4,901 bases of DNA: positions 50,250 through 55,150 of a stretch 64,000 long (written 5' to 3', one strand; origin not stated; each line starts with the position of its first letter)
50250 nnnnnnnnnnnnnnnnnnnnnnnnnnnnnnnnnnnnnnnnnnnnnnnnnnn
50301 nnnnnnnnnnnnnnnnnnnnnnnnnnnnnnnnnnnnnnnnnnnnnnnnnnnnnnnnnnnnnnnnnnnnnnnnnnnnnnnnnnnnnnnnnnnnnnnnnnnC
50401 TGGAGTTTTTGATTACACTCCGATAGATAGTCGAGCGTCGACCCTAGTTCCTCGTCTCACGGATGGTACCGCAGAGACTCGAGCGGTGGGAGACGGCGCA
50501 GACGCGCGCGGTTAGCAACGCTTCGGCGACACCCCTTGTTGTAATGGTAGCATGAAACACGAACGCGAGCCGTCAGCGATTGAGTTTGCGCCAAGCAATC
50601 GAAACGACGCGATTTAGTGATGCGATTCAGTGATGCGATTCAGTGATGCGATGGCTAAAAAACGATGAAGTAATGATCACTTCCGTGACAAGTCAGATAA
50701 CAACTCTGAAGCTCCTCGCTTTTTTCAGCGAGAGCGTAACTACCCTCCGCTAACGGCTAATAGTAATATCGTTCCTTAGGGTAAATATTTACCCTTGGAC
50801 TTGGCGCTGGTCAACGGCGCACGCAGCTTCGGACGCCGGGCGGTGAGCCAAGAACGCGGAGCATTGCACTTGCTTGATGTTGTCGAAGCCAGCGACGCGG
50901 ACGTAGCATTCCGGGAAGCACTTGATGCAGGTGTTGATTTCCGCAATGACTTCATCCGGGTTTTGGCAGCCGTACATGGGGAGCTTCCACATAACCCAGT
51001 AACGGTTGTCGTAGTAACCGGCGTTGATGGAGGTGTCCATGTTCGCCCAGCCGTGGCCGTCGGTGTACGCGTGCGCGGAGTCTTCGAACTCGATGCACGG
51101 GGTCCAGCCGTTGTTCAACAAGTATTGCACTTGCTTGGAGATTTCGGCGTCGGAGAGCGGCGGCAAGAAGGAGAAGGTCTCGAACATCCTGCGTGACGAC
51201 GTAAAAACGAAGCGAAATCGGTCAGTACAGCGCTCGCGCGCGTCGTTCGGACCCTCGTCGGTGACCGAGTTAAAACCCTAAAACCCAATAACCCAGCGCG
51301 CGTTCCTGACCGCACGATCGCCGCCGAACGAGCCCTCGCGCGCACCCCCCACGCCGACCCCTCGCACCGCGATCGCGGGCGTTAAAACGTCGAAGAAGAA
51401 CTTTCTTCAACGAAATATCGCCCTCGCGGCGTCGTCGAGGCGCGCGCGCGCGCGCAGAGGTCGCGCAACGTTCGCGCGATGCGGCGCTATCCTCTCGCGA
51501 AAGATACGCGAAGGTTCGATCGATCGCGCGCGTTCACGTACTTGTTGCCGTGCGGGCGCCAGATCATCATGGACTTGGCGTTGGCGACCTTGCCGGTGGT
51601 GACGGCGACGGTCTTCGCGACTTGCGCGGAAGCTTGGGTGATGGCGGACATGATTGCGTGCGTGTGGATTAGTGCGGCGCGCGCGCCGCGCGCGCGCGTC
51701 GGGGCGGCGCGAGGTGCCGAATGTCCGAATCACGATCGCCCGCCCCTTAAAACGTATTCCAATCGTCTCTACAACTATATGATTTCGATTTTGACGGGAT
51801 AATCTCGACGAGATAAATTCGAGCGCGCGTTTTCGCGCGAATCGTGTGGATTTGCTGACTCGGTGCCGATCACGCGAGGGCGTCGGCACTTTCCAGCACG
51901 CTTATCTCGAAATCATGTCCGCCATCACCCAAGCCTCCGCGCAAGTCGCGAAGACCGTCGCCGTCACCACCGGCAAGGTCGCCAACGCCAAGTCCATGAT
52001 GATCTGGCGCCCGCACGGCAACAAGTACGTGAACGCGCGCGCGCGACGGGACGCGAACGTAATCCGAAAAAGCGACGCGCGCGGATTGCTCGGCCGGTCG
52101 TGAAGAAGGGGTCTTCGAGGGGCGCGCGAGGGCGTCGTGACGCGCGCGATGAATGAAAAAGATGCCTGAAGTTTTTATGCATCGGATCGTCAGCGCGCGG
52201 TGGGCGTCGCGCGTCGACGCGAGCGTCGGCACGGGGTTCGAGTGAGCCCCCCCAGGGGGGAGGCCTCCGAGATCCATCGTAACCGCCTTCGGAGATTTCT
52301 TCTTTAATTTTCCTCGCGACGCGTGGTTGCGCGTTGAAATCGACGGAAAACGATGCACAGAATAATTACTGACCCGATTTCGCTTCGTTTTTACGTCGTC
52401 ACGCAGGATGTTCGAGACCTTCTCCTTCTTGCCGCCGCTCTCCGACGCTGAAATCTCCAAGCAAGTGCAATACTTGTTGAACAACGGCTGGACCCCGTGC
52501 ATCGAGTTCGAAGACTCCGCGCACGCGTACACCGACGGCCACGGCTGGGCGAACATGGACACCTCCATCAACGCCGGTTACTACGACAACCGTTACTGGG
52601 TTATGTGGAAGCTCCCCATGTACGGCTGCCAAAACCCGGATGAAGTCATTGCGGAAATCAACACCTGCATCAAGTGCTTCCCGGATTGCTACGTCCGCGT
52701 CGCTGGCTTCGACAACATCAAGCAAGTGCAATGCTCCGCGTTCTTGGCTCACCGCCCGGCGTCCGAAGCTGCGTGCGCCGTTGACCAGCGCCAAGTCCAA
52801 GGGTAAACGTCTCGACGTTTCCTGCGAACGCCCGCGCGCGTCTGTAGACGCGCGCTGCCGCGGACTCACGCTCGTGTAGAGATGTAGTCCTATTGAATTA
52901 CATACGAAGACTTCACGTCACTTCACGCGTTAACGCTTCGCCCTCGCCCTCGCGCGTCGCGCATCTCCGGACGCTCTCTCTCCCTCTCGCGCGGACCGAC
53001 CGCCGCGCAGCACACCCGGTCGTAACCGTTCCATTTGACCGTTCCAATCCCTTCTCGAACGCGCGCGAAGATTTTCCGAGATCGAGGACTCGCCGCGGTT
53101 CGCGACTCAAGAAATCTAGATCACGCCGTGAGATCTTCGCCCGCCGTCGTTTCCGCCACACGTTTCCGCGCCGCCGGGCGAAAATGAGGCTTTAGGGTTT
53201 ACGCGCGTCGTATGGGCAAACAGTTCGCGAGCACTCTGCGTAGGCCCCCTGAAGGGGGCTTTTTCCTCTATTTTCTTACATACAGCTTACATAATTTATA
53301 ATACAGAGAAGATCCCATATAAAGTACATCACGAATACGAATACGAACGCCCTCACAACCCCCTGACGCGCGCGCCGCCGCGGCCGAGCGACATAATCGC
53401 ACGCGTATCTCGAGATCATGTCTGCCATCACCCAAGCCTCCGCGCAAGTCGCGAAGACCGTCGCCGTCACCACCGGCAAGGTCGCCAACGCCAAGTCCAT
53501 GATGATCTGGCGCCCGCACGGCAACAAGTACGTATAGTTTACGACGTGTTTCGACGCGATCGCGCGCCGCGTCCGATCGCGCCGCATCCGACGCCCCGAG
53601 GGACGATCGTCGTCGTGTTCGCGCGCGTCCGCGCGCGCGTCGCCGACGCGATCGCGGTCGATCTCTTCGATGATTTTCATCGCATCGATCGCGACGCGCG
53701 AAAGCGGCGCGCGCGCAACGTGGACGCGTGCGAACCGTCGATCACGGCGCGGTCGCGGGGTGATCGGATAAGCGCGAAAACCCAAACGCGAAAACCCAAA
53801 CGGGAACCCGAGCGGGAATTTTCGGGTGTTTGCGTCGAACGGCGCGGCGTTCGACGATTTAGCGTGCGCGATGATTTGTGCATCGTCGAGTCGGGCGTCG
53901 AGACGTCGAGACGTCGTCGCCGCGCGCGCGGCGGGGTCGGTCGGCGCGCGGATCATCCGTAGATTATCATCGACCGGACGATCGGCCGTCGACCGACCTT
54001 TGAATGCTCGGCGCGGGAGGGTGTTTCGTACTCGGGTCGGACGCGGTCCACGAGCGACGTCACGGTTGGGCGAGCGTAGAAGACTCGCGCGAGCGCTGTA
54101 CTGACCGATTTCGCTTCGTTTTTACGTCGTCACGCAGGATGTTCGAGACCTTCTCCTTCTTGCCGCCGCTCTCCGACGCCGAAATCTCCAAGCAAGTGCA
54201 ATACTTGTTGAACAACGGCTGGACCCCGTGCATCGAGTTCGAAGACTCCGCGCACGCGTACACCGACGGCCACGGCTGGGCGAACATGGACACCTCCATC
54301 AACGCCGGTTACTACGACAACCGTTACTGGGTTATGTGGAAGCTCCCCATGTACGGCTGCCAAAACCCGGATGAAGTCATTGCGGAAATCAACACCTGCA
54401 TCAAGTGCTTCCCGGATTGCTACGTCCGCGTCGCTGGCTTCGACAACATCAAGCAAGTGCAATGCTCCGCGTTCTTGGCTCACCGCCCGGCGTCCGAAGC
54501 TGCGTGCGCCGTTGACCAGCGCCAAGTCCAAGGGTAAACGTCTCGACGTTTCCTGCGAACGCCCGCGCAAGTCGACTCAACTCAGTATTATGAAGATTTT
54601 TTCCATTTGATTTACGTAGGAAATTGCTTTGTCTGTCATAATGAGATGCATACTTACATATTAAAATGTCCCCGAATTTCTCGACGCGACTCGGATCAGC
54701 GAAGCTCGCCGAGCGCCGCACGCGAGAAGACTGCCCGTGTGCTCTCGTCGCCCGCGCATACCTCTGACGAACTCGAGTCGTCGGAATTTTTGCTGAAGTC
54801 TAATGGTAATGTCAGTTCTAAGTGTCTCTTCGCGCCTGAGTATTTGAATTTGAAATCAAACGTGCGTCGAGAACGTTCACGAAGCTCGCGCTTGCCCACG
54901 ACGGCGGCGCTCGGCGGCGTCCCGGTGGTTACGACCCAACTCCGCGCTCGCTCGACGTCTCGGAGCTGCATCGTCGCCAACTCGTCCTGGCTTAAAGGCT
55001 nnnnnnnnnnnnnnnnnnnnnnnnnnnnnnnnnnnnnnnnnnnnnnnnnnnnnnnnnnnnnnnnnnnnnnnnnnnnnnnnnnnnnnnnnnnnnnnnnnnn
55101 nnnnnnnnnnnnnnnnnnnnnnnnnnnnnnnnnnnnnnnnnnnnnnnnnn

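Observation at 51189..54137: rbcS introns share position and phase but not sequence: a signature of concerted evolution of exons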

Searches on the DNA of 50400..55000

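Call 22: search_rna_families(source=window, start=50400, end=55000, threshold=evalue, max_evalue=1)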
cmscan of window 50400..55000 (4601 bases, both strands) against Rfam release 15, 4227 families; matches with E-value up to 1: 3.
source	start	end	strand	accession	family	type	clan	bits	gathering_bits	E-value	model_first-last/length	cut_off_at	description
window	53623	53739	+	RF02828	Scr3920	Gene; sRNA;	-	23.5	88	0.2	1-125/125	no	Streptomyces RNA 3920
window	53931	54032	+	RF02987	GA-cis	Gene; sRNA;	-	22.7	34.7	0.17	1-88/88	no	GA-cis RNA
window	53647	53693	+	RF00498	EAV_LTH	Cis-reg; leader;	-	18.9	70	0.66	1-45/45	no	Equine arteritis virus leader TRS hairpin (LTH)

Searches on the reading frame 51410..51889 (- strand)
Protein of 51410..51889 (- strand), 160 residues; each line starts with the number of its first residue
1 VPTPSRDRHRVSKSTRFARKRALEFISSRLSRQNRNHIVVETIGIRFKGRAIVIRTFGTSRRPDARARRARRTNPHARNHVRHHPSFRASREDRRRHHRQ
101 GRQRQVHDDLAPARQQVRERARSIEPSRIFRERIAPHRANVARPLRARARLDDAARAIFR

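Call 53: search_protein_families(library=pfam, proteins=[window:51410-51889:-], max_evalue=0.01)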
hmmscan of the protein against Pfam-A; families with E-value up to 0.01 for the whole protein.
window:51410-51889:- (160 aa): 0 families
